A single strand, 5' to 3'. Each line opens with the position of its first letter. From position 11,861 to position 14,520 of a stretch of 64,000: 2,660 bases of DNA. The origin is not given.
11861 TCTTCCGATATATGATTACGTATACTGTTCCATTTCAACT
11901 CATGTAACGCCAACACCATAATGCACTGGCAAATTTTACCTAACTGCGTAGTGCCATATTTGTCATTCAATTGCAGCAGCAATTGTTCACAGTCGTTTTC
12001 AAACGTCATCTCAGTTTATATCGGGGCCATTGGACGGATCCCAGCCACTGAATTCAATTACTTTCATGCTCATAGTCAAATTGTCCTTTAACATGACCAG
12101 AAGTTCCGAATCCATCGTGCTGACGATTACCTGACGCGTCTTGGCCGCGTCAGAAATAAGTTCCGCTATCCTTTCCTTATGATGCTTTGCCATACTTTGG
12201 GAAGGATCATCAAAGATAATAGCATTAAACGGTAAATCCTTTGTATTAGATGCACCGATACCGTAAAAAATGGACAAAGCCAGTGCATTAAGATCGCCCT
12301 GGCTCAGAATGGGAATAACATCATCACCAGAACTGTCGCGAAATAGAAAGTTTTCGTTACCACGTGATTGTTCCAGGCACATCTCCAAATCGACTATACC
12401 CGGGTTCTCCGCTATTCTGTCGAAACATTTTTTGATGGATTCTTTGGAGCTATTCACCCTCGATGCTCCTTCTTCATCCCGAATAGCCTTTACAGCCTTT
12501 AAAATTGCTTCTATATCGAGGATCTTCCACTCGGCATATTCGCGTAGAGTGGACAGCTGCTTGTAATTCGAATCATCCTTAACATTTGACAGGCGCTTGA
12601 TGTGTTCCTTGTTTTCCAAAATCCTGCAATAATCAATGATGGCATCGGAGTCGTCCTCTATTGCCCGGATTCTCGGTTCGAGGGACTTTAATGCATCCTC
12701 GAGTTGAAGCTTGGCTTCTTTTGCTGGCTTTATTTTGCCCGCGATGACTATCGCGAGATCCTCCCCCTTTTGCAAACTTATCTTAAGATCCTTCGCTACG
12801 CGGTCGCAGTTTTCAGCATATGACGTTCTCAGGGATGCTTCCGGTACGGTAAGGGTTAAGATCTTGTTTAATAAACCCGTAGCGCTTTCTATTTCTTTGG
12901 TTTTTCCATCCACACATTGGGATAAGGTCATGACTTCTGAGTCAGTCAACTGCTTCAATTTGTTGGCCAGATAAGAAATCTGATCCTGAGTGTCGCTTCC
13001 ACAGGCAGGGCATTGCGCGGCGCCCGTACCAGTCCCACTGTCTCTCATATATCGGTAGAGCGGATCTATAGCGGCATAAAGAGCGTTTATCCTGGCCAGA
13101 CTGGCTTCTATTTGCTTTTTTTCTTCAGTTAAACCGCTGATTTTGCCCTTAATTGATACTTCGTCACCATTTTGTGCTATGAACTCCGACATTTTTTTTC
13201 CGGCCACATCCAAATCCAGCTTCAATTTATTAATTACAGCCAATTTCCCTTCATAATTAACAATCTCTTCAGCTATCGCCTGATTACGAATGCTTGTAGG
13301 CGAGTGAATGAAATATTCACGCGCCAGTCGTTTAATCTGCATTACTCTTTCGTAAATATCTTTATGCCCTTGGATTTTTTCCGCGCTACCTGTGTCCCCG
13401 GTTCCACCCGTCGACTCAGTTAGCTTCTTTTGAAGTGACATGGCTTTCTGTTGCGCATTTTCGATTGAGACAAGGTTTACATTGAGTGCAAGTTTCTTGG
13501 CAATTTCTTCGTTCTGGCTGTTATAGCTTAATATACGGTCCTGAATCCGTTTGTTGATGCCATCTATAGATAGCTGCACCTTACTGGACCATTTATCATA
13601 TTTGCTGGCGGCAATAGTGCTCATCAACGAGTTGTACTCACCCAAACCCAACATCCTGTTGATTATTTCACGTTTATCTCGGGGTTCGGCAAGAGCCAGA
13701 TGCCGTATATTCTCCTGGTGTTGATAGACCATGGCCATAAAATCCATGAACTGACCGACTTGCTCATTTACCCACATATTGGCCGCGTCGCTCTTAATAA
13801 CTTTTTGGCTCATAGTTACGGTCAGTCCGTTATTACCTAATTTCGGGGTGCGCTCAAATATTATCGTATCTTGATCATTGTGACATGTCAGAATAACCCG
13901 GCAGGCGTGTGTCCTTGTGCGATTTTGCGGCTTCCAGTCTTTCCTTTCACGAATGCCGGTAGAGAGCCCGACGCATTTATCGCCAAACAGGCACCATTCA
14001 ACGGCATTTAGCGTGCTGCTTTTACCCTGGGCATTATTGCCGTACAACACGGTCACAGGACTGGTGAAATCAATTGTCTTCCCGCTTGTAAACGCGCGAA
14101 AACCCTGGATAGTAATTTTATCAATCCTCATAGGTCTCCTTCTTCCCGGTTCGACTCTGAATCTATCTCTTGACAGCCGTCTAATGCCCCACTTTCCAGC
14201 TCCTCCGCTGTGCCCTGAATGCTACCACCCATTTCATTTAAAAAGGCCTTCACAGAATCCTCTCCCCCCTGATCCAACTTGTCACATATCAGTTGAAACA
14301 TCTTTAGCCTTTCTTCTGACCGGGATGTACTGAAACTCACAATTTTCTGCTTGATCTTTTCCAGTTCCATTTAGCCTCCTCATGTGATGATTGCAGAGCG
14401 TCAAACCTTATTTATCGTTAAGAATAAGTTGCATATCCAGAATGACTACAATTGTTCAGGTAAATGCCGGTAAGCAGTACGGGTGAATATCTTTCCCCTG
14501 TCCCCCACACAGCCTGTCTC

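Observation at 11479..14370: Three-gene operon around a compact Rad50/SbcC-like zinc-hook ATPase: candidate undescribed defence system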

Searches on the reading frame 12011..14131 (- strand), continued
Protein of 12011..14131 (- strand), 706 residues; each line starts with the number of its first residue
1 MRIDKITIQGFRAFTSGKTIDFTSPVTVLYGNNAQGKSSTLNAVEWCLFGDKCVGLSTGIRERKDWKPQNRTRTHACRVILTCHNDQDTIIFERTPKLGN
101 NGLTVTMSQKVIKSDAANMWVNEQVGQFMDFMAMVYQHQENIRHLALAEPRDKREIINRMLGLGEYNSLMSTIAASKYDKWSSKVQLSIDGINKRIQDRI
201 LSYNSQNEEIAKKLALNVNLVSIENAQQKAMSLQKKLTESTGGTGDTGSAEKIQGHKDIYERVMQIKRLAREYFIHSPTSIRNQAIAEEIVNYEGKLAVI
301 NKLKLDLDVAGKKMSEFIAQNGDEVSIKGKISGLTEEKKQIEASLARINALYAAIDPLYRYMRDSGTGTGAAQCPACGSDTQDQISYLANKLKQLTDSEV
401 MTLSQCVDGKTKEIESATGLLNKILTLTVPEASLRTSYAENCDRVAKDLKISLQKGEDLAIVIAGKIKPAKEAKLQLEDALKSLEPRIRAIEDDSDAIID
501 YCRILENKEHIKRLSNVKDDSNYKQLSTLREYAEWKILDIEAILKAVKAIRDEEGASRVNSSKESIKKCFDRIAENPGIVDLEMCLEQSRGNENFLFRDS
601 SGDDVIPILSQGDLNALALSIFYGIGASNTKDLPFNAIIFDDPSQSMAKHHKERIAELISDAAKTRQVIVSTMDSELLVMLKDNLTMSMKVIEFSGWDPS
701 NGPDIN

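Call 79: search_protein_families(library=pfam, proteins=[L041:6375-7433:+, L041:11116-12534:-, L041:12813-13538:+, L053:6265-7059:+, L053:10874-13498:-, L059:11111-11929:+, L070:3835-4818:+, L070:10742-12088:+, L033:11755-15555:-, L022:11324-13495:-], max_evalue=0.00001)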
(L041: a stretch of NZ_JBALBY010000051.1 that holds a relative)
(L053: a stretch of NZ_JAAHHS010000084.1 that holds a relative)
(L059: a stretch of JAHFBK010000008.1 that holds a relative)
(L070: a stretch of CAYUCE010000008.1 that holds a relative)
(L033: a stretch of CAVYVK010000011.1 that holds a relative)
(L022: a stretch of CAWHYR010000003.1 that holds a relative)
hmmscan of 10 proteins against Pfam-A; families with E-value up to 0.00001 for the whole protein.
L041:6375-7433:+ (353 aa): 1 family
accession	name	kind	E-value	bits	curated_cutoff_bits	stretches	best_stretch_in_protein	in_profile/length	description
PF01008.23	IF-2B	-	1.7e-95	319.9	22.4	1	50-341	2-280/280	Initiation factor 2 subunit family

L041:11116-12534:- (472 aa): 1 family
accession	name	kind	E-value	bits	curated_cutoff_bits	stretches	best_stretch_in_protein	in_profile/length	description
PF00180.25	Iso_dh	-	4.4e-82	276.6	27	1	28-467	2-348/348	Isocitrate/isopropylmalate dehydrogenase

L041:12813-13538:+ (242 aa): 2 families
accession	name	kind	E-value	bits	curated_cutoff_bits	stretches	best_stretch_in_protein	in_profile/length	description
PF05419.17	GUN4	-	3.9e-65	218.7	29.2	1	95-234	2-141/141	GUN4-like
PF16416.11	GUN4_N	-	1e-33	115.5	24.3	1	5-87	1-83/83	ARM-like repeat domain, GUN4-N terminal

L053:6265-7059:+ (265 aa): 1 family
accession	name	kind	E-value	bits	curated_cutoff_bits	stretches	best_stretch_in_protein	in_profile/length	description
PF12705.13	PDDEXK_1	-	1e-28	101.4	22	1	9-240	1-247/247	PD-(D/E)XK nuclease superfamily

L053:10874-13498:- (874 aa): 14 families
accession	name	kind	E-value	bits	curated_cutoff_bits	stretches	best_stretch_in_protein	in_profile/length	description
PF07724.20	AAA_2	-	2.5e-75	252.5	27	1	601-766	1-166/166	AAA domain (Cdc48 subfamily)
PF17871.7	AAA_lid_9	-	2.8e-34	117.6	22.8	1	343-445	1-103/104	AAA lid domain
PF10431.15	ClpB_D2-small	-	1.4e-27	96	21.9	1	772-851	1-80/81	C-terminal, D2-small domain, of ClpB protein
PF02861.25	Clp_N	-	1.5e-24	86.3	20.7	2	20-69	2-52/53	Clp amino terminal domain, pathogenicity island component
PF00004.35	AAA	-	2.2e-24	86.8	21.2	2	204-320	2-111/131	ATPase family associated with various cellular activities (AAA)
PF07728.20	AAA_5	-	5.6e-18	65.7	22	1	606-727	2-125/139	AAA domain (dynein-related subfamily)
PF13191.12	AAA_16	-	5e-11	43.8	32.6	0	181-238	2-78/167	AAA ATPase domain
PF00158.32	Sigma54_activat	-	2.7e-09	37.4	20.2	0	600-713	19-131/168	Sigma-54 interaction domain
PF20720.3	nSTAND3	-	4.6e-09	36.6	27.2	0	192-226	11-43/155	Novel STAND NTPase 3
PF13401.12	AAA_22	-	8.7e-09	36.2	27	0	198-290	3-97/130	AAA domain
PF13173.12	AAA_14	-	4.4e-08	33.6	27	0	607-702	6-88/129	AAA domain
PF01695.23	IstB_IS21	-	8.3e-08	32.5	24.1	0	198-265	90-153/238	IstB-like ATP binding protein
PF05621.17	TniB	-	9e-06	25.7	22.4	0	222-340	70-185/189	Bacterial TniB protein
PF13238.12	AAA_18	-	9.4e-06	26.5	29.4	0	205-231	3-29/128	AAA domain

L059:11111-11929:+ (273 aa): 3 families
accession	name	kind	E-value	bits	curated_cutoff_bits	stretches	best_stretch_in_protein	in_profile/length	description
PF00106.31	adh_short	-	3.2e-59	200.1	26.6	1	16-202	2-188/195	short chain dehydrogenase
PF13561.12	adh_short_C2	-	2.8e-42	145.4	27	1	21-207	1-189/236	Enoyl-(Acyl carrier protein) reductase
PF08659.16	KR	-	1.8e-17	64.3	22.6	1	17-178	3-164/180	KR domain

L070:3835-4818:+ (328 aa): 3 families
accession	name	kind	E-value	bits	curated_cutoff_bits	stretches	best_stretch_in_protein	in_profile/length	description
PF01926.29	MMR_HSR1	-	4.3e-19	69.1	21.9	1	81-179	1-102/113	50S ribosome-binding GTPase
PF02824.27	TGS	-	4.5e-15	55.9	22.2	1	256-328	1-60/60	TGS domain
PF02421.24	FeoB_N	-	8.1e-11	42.1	27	1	81-136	2-57/156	Ferrous iron transport protein B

L070:10742-12088:+ (449 aa): 1 family
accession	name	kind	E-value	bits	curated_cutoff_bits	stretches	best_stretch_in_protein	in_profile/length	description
PF03783.19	CsgG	-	1.3e-17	64.2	20.8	1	38-168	6-153/210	Curli production assembly/transport component CsgG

L033:11755-15555:- (1266 aa): 0 families

L022:11324-13495:- (723 aa): 10 families
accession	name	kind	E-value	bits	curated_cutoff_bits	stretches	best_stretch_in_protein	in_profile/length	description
PF13365.12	Trypsin_2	-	3.3e-19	70.5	27.6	2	279-435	2-144/144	Trypsin-like peptidase domain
PF00515.34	TPR_1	-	2.4e-18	65.5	27.8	0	614-645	1-32/34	Tetratricopeptide repeat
PF07719.23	TPR_2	-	8.1e-16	57.2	27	0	614-645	1-32/34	Tetratricopeptide repeat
PF13181.12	TPR_8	-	3.9e-10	39.5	25.7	0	616-645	3-32/34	Tetratricopeptide repeat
PF13414.12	TPR_11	-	7e-10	38.9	26.8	0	621-652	1-32/42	TPR repeat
PF13371.12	TPR_9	-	2.6e-09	37.4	35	0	608-657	23-66/73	Tetratricopeptide repeat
PF13431.12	TPR_17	-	6.1e-09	35.9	24.4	0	569-600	2-33/34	Tetratricopeptide repeat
PF13432.12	TPR_16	-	8.3e-08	33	32.7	0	586-645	3-62/65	Tetratricopeptide repeat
PF00089.32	Trypsin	-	9.3e-08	32.6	20.6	0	126-230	108-217/220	Trypsin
PF13428.12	TPR_14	-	6.2e-06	26.8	23.5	0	616-653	3-40/44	Tetratricopeptide repeat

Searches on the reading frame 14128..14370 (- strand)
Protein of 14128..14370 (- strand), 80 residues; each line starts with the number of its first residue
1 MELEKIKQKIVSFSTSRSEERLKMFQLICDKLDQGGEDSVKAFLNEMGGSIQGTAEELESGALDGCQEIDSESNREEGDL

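Call 3: search_protein_families(library=pfam, proteins=[window:14128-14370:-], max_evalue=1)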
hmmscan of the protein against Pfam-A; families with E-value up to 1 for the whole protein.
window:14128-14370:- (80 aa): 2 families
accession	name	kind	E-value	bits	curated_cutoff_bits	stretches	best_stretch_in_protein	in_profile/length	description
PF22949.1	HRI2_3H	-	0.067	13.5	27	1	12-47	17-51/80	Heme-regulated eIF-2-alpha kinase, helical domain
PF14674.12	FANCI_S1-cap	-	0.075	13.4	28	1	7-25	2-20/53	FANCI solenoid 1 cap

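Call 4: search_protein_families(library=padloc, proteins=[window:14128-14370:-], max_evalue=1)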
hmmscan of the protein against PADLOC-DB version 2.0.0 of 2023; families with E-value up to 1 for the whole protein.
window:14128-14370:- (80 aa): 0 families

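Call 5: search_protein_families(library=ncbifam, proteins=[window:14128-14370:-], max_evalue=1)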
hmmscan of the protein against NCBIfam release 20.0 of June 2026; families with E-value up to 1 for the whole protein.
window:14128-14370:- (80 aa): 0 families

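Call 57: search_solved_structures(query=A4, max_evalue=10, show_alignments=2)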
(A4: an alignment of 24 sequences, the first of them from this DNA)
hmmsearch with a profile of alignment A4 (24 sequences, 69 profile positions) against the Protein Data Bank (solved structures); distinct sequences matched with E-value up to 10: 61 (the best 60 are shown).
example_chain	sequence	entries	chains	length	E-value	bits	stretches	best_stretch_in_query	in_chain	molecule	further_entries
9cte_A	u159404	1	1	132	1.1e-05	28.7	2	5-52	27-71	De novo protein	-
7jrq_A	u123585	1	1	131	4e-05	26.9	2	3-52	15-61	MPP1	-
6x8n_A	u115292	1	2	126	0.00019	24.8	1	19-66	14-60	De novo designed ABLE protein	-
9tas_A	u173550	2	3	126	0.00042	23.7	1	19-66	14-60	De novo photoenzyme photoABLE1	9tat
9taq_A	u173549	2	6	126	0.00055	23.3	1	19-66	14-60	De novo photoenzyme variant ABLE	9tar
6w6x_A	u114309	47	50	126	0.00061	23.2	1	19-66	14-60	De novo designed ABLE protein | De novo designed ABLE | D-ABLE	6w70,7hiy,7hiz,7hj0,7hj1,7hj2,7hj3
9tau_A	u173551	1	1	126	0.0018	21.6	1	19-66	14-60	De novo photoenzyme variant ABLE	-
9dm3_A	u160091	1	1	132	0.0019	21.6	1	20-46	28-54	naphthalenediimide binding protein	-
8fjg_A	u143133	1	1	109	0.0032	20.8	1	15-60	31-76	H12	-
8g4k_A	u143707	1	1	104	0.0043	20.4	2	21-57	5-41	5HCS_TGFBR2_1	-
9dwa_A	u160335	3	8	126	0.0046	20.3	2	27-67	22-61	De novo designed FABLE protein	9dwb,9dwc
9n0k_A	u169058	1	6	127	0.012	19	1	8-55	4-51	De novo designed KABLE protein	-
29sb_A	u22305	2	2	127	0.015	18.7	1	8-67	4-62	KABLE2.5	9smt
9tav_A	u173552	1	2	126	0.027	17.9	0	23-65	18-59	De novo photoenzyme photoABLE2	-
9i38_A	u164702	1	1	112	0.029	17.8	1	11-65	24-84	m4D2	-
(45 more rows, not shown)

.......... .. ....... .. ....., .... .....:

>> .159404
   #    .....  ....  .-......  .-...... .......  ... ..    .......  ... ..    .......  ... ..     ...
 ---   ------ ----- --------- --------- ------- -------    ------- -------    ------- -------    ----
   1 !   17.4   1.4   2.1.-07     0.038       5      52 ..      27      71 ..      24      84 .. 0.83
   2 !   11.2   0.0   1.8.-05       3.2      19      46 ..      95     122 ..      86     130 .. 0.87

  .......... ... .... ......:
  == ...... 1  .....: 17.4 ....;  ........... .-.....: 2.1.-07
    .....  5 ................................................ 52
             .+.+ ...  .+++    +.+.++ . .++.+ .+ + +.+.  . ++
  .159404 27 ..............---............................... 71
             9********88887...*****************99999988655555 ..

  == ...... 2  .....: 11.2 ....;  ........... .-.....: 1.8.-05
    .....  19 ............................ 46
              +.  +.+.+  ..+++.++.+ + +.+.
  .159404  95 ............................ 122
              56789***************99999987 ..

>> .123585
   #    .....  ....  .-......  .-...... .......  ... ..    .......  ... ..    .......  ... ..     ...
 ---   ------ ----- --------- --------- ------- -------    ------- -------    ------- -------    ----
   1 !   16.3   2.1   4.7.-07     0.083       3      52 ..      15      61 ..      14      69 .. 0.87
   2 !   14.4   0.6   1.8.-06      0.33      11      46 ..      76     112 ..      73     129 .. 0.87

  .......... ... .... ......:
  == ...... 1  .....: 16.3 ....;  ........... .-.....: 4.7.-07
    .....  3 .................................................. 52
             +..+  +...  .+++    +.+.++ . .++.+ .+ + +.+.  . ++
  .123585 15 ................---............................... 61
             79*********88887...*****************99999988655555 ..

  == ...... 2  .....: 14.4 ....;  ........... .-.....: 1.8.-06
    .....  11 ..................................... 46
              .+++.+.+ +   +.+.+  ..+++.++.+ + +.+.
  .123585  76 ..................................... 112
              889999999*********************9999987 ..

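Call 58: search_protein_families(library=phrogs, proteins=[window:14128-14370:-], max_evalue=0.01)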
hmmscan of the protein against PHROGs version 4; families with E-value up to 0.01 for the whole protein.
window:14128-14370:- (80 aa): 0 families

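Call 76: list_cluster_members(proteins=[window:14128-14370:-, window:12011-14131:-, window:11479-12009:-])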
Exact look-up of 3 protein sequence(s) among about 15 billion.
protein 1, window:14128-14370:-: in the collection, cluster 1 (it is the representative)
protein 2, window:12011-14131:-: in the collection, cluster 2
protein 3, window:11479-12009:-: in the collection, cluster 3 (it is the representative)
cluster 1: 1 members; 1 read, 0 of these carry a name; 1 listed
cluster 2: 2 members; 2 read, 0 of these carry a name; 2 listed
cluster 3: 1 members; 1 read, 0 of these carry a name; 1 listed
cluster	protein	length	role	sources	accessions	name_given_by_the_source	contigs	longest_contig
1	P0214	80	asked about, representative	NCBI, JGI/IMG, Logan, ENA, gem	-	-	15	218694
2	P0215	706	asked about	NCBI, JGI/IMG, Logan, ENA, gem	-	-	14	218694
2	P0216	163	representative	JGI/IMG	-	-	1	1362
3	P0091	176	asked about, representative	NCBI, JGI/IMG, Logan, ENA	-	-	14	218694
